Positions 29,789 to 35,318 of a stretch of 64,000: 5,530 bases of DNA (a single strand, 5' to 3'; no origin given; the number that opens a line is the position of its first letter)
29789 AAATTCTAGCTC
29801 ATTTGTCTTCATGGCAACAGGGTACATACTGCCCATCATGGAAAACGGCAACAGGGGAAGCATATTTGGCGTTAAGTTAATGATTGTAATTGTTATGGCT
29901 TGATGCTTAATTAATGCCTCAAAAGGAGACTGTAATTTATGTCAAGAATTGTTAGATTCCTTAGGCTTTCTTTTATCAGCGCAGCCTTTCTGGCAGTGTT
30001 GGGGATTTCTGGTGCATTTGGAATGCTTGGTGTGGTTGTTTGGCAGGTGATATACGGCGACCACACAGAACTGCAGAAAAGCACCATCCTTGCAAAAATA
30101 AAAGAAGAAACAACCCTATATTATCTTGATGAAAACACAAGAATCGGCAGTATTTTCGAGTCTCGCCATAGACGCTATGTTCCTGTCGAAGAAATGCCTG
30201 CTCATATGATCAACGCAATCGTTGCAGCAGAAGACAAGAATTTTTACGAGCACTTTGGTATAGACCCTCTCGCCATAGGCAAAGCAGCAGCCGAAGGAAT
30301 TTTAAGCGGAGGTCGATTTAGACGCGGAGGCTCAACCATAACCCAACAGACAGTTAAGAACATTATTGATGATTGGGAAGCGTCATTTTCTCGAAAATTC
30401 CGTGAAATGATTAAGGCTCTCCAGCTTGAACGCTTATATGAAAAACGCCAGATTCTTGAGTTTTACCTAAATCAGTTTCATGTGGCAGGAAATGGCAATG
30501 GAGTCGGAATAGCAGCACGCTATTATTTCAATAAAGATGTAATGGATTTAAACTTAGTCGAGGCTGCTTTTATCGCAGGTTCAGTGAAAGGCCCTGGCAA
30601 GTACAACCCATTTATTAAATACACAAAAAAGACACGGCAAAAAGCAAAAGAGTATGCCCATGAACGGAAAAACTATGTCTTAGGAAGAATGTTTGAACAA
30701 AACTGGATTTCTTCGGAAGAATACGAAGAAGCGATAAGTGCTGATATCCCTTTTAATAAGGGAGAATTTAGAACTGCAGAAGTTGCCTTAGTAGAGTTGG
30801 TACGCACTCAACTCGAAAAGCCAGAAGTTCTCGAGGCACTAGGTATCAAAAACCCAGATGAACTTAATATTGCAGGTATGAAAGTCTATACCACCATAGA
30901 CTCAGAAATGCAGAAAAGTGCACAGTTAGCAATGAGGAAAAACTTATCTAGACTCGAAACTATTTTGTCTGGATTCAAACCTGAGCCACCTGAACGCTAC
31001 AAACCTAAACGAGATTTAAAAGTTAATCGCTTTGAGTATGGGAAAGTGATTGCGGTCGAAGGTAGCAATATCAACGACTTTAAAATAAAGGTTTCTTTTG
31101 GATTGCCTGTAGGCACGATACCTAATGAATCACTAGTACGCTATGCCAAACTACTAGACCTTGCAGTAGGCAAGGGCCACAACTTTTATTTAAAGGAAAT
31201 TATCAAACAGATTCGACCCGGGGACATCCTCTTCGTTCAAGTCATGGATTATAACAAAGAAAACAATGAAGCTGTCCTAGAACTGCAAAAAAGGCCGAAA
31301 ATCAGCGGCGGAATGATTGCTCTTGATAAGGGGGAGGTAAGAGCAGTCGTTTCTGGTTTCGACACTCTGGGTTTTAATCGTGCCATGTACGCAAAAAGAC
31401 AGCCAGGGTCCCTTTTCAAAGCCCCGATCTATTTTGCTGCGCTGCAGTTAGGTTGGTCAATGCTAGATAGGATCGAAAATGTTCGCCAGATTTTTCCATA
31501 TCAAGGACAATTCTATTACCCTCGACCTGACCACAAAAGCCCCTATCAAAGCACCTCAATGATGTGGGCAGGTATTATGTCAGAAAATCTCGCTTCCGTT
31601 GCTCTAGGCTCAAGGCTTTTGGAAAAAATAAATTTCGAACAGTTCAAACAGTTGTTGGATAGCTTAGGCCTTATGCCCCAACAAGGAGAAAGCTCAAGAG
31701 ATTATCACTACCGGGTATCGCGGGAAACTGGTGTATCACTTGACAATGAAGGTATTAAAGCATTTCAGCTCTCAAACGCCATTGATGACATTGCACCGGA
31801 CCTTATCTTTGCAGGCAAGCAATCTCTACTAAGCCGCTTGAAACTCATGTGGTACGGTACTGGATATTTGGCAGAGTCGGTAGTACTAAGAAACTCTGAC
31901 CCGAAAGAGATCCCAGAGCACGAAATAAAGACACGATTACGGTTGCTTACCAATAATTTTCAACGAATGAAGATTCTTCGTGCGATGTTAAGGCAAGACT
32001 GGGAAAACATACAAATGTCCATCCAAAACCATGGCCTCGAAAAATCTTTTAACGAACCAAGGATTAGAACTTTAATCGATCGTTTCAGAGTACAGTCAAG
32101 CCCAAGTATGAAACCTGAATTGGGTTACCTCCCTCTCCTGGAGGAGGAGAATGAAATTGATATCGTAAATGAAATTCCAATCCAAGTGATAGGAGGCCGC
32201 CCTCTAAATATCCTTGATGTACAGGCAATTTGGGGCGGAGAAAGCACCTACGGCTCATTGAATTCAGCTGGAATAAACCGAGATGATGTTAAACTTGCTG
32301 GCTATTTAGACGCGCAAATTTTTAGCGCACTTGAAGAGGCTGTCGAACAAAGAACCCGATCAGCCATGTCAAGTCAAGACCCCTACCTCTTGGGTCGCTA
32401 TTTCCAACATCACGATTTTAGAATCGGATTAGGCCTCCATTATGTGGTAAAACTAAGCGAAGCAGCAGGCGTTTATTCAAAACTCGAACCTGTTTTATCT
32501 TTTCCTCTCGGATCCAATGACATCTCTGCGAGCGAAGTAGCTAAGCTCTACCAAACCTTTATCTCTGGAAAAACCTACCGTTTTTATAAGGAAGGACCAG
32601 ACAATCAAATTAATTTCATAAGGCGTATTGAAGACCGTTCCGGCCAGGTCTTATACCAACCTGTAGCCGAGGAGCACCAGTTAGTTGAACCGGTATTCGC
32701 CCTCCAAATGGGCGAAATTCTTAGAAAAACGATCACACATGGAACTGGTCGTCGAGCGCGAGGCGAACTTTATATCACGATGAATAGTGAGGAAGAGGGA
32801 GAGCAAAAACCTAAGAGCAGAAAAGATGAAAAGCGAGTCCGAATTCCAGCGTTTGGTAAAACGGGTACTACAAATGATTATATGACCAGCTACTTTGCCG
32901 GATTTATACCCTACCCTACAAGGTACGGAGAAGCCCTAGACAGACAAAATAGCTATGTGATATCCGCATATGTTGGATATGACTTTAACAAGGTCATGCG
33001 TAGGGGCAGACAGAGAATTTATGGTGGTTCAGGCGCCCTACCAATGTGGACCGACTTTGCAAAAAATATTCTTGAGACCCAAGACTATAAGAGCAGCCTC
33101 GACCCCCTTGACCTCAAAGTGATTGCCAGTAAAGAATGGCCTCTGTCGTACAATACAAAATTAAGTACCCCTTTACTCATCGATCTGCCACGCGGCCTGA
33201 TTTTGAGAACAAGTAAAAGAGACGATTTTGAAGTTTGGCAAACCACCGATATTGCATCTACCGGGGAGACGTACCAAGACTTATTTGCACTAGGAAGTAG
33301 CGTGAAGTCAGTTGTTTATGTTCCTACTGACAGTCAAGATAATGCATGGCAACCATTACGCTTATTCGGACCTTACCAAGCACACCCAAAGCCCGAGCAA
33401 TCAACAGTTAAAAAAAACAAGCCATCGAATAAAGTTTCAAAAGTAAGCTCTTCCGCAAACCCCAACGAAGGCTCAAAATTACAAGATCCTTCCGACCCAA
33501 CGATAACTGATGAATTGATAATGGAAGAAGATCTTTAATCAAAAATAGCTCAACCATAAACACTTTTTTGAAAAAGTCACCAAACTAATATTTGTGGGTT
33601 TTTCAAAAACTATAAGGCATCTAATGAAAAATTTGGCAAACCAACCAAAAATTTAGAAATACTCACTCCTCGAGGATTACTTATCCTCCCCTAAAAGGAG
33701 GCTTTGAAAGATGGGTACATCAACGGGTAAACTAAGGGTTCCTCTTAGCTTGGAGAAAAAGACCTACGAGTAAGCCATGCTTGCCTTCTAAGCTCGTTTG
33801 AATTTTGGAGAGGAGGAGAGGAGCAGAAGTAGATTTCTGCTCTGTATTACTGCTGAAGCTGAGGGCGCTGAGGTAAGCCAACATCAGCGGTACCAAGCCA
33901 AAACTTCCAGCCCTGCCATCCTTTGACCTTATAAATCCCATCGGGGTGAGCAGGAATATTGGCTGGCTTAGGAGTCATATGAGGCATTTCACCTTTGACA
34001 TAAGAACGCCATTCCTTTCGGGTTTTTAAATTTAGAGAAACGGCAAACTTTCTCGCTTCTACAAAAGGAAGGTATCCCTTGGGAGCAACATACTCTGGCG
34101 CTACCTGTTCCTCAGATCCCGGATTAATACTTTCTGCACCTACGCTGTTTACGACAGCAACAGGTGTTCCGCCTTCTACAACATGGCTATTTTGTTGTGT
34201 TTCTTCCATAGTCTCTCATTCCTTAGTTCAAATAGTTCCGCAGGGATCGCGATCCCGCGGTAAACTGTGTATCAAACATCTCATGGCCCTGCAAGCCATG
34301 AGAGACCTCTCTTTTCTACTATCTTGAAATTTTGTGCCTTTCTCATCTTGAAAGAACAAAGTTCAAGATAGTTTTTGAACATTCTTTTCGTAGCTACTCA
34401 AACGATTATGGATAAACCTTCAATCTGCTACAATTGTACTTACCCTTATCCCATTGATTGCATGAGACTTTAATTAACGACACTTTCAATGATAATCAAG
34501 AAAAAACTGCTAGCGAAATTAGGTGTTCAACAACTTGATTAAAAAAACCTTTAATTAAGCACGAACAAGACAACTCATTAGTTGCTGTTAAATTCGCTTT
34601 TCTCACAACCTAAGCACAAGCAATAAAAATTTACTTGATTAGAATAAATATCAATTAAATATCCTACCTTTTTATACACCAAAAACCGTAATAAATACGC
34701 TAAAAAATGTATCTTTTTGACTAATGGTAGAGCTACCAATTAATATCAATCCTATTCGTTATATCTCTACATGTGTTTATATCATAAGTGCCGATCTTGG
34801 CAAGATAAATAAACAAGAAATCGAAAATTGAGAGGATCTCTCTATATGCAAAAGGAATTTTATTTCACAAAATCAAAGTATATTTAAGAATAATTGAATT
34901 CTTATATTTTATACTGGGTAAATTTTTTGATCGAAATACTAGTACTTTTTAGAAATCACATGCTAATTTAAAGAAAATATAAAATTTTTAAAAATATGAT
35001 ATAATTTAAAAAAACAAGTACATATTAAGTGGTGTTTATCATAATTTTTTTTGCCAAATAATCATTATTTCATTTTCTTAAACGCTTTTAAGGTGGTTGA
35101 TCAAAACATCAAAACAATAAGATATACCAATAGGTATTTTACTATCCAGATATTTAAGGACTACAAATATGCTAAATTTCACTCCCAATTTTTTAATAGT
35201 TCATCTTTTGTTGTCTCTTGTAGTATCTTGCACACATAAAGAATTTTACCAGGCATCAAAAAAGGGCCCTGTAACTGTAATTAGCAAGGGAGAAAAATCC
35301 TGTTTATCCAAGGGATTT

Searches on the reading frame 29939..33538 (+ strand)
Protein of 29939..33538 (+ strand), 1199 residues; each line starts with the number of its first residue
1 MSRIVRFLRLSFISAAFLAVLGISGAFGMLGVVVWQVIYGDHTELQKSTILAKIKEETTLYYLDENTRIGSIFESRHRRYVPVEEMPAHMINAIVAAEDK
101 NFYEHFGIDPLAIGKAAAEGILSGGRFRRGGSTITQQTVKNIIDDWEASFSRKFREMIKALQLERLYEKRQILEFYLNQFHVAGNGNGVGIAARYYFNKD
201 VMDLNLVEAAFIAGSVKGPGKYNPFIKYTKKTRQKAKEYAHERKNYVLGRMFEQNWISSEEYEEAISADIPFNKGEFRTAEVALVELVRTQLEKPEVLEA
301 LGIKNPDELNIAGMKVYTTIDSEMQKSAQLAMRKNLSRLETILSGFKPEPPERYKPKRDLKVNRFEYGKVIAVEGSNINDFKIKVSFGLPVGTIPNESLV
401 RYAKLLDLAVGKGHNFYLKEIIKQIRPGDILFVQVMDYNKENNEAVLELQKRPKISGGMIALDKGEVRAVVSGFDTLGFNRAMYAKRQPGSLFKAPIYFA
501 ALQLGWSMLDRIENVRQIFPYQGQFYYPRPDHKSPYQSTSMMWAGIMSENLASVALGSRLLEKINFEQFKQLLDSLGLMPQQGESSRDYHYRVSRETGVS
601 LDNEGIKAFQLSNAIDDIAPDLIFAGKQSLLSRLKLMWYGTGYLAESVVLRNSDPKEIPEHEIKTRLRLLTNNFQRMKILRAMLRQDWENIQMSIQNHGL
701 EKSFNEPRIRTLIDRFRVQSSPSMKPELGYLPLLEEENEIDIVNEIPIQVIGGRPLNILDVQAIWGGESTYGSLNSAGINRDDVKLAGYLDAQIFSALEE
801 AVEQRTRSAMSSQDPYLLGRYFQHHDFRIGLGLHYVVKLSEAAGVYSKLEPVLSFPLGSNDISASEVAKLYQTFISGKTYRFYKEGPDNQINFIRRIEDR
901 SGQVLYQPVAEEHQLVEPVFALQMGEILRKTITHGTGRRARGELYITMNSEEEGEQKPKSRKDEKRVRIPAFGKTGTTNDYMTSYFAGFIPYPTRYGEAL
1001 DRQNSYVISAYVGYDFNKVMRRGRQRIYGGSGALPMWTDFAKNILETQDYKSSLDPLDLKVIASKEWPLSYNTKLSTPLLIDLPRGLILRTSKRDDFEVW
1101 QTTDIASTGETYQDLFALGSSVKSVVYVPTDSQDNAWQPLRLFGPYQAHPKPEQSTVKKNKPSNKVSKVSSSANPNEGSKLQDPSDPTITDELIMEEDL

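Call 10: search_protein_families(library=ncbifam, proteins=[window:29939-33538:+])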
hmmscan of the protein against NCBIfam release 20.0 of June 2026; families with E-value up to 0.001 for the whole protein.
window:29939-33538:+ (1199 aa): 13 families
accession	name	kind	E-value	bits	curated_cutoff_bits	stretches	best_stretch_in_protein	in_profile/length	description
TIGR02074.1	PBP_1a_fam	subfamily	3.8e-111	372.5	508.75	2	77-584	1-387/535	PBP1A family penicillin-binding protein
TIGR02071.1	PBP_1b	equivalog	2.7e-77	260.6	717.75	3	69-341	136-397/729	penicillin-binding protein 1B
NF051885.1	tranpepglycosPbpC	equivalog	2.2e-70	238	900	3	18-337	16-315/632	multimodular transpeptidase-transglycosylase PbpC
NF007061.0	PRK09506.1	equivalog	2.4e-54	184.4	1120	3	75-340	208-460/825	bifunctional glycosyl transferase/transpeptidase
NF008643.0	PRK11636.1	equivalog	3.1e-53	181.2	1263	1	7-336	3-307/850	peptidoglycan glycosyltransferase/peptidoglycan DD-transpeptidase MrcA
NF011423.0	PRK14850.1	equivalog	2.7e-50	171.5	1275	2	74-340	153-406/764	penicillin-binding protein 1b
TIGR02073.1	PBP_1c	equivalog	1.1e-45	156.4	494.2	1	76-340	31-268/728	penicillin-binding protein 1C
NF038272.1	strep_PBP1A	exception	7.2e-43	146.8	1075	1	58-327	50-307/658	penicillin-binding protein PBP1A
NF038276.1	strep_PBP2A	exception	2e-40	138.8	1100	1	55-332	74-336/716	penicillin-binding protein PBP2A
NF038274.1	strep_PBP1B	exception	2.8e-38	131.7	1225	1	10-270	17-278/745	penicillin-binding protein PBP1B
NF010008.0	PRK13481.1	equivalog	5.8e-30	104.5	270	1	77-267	79-265/269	glycosyltransferase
TIGR02070.1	mono_pep_trsgly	equivalog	7.8e-30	104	182.65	1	77-239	54-214/224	monofunctional biosynthetic peptidoglycan transglycosylase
NF008414.0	PRK11240.1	equivalog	1.2e-26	93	1121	1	79-267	65-242/774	peptidoglycan glycosyltransferase PbpC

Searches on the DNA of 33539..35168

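Call 51: search_rna_families(source=window, start=33539, end=35168, threshold=evalue, max_evalue=1)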
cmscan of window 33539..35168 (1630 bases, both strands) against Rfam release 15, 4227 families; matches with E-value up to 1: 3.
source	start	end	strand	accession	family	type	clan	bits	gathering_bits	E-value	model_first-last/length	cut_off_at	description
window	34140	34205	-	RF02814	Sso133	Gene; sRNA;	-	22.5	44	0.16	1-73/73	no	Sulfolobus sRNA133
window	33629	33662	-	RF04360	psbT-asRNA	Gene; antisense;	-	19.2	48.5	0.98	1-38/38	no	Plastid psbT antisense RNA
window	33791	33860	+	RF00612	SNORD75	Gene; snRNA; snoRNA; CD-box;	-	17.3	50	0.34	1-62/62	no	Small nucleolar RNA SNORD75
